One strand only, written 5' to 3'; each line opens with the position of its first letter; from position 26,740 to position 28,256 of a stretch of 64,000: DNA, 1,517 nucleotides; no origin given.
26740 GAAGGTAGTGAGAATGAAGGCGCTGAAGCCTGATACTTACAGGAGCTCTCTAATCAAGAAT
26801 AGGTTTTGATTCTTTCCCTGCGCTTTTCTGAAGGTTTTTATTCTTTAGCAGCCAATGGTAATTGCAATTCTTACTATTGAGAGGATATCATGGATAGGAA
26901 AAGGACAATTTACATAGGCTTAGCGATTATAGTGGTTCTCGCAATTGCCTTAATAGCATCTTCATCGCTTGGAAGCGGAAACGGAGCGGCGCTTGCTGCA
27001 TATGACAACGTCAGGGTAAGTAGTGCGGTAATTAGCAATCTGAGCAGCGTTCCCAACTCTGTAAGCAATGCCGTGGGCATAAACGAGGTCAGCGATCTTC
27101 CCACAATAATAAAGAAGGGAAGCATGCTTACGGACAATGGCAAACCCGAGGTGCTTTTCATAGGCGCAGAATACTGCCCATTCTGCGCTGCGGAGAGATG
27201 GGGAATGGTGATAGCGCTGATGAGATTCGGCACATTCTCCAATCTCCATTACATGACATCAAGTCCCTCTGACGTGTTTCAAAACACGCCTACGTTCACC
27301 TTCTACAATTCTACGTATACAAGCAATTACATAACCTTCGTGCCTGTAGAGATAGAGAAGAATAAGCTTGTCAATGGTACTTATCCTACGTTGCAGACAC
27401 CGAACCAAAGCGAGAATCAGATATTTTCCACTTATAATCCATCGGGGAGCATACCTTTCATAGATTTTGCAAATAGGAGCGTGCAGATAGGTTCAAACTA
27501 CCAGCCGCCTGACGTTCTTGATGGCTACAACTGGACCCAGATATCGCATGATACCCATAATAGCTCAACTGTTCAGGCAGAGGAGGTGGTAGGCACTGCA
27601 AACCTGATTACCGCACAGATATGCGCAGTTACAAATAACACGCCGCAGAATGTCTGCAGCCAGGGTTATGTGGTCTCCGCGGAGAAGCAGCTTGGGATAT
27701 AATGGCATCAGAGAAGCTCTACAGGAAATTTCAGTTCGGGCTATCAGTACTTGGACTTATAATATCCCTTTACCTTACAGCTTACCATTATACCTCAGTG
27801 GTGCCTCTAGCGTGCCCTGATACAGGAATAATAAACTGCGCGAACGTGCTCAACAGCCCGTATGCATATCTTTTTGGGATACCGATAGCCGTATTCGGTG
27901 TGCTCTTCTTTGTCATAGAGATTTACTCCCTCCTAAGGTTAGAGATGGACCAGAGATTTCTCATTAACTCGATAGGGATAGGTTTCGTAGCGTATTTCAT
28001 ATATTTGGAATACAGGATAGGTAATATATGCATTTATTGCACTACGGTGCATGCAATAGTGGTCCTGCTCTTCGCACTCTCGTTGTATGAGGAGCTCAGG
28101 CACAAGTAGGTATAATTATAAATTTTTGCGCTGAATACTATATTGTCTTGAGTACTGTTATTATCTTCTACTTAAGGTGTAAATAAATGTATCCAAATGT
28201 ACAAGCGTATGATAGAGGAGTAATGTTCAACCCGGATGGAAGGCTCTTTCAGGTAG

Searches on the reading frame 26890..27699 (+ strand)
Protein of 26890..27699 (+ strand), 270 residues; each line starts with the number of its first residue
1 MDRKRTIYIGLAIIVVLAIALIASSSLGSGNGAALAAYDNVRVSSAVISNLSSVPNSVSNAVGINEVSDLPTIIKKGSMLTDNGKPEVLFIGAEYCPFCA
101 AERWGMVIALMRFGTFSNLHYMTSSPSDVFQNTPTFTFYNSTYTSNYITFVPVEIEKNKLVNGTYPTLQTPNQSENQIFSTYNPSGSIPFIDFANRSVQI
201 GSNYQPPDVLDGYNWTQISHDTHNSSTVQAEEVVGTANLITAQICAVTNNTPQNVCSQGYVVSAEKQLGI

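Call 3: search_protein_families(library=pfam, proteins=[window:26890-27699:+], max_evalue=1)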
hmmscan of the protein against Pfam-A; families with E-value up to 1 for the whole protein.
window:26890-27699:+ (270 aa): 2 families
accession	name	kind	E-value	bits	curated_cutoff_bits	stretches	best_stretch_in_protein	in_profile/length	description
PF06053.17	DUF929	-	1.6e-29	103.5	24.6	1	80-245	10-204/205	Domain of unknown function (DUF929)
PF10039.14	DUF2275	-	0.067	13.8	24.6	1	4-84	32-107/210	Predicted integral membrane protein (DUF2275)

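Call 6: search_protein_families(library=ncbifam, proteins=[window:26890-27699:+], max_evalue=1)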
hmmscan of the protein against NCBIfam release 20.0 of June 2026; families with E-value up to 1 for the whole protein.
window:26890-27699:+ (270 aa): 0 families

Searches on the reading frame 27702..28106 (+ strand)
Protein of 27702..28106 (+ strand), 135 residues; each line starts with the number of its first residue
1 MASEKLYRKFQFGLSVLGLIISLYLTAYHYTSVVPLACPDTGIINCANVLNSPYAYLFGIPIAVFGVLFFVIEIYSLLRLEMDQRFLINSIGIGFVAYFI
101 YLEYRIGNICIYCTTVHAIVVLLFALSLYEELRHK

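Call 3: search_protein_families(library=pfam, proteins=[window:27702-28106:+], max_evalue=1)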
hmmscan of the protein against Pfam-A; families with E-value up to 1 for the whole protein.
window:27702-28106:+ (135 aa): 2 families
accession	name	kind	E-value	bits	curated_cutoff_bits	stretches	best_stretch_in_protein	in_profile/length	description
PF07884.19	VKOR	-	1.1e-23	84.3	27.5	1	13-127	5-133/134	Vitamin K epoxide reductase family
PF02674.22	Colicin_V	-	0.55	10.7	29.3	1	14-75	26-78/144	Colicin V production protein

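Call 6: search_protein_families(library=ncbifam, proteins=[window:27702-28106:+], max_evalue=1)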
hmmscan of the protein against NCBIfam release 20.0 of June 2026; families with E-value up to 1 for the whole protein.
window:27702-28106:+ (135 aa): 4 families
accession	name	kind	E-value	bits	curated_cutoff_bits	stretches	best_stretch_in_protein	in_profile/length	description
NF011480.0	PRK14889.1-4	equivalog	1.8e-21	77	120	1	11-128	6-127/132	VKOR family protein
NF011478.0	PRK14889.1-1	equivalog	7.3e-13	48.8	182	1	13-124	11-137/152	VKOR family protein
NF011479.0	PRK14889.1-2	equivalog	0.0006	20.1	264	1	10-127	14-139/145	VKOR family protein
NF005623.0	PRK07375.2-2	equivalog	0.36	11.1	81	1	64-108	4-50/93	putative monovalent cation/H+ antiporter subunit C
